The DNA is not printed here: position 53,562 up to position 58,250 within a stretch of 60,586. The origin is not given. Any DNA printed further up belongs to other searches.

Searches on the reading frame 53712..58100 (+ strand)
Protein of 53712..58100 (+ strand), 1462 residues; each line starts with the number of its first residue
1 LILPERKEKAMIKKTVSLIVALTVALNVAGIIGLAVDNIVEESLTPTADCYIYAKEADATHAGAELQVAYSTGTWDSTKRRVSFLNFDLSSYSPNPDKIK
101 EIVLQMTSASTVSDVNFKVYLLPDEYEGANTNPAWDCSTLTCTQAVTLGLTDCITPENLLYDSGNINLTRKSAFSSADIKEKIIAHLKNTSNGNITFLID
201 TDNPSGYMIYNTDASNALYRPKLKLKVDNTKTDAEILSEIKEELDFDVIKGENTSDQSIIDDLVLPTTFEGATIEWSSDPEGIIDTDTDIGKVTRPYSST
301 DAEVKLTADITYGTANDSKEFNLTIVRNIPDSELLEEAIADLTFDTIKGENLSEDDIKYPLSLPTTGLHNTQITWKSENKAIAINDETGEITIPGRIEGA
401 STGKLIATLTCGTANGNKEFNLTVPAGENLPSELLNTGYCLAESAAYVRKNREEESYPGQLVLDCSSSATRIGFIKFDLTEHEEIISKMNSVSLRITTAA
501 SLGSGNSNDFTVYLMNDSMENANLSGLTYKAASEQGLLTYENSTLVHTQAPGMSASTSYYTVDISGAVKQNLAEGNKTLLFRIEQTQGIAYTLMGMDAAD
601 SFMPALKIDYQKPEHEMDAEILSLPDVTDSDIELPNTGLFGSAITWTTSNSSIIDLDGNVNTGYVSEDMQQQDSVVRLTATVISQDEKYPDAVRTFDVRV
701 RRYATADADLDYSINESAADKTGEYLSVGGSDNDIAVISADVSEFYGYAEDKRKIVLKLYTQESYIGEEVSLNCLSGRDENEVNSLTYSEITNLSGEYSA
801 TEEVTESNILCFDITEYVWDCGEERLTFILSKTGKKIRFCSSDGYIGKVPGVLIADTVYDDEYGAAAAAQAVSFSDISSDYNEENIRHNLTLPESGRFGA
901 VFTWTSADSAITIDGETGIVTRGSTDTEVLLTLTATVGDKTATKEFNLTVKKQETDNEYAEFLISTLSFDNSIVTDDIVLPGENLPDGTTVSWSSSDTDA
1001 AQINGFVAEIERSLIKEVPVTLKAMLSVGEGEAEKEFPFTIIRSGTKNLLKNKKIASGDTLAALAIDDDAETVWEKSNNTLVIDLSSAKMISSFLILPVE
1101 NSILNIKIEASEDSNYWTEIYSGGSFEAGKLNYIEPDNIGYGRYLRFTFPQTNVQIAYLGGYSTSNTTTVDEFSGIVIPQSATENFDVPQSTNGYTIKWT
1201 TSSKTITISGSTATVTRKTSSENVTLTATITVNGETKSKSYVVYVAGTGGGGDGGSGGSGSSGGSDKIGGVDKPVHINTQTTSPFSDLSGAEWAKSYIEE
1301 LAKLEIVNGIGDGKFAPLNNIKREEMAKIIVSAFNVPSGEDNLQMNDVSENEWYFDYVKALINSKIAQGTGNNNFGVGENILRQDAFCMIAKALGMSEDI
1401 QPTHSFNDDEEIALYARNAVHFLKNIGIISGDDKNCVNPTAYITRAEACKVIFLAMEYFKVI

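Call 7: search_protein_families(library=pfam, proteins=[window:53712-58100:+], max_evalue=0.001)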
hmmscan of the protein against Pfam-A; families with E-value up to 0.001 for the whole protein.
window:53712-58100:+ (1462 aa): 3 families
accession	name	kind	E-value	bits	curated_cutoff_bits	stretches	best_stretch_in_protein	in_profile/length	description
PF20578.4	aBig_2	-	7.6e-72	237.6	27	6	241-327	5-88/89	Atrophied bacterial Ig domain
PF00395.25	SLH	-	1.9e-28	98.6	20.8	2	1284-1327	1-44/44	S-layer homology domain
PF22633.2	F5_F8_type_C_2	-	0.00012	23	27.8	1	1065-1147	2-91/91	NedA-like, galactose-binding domain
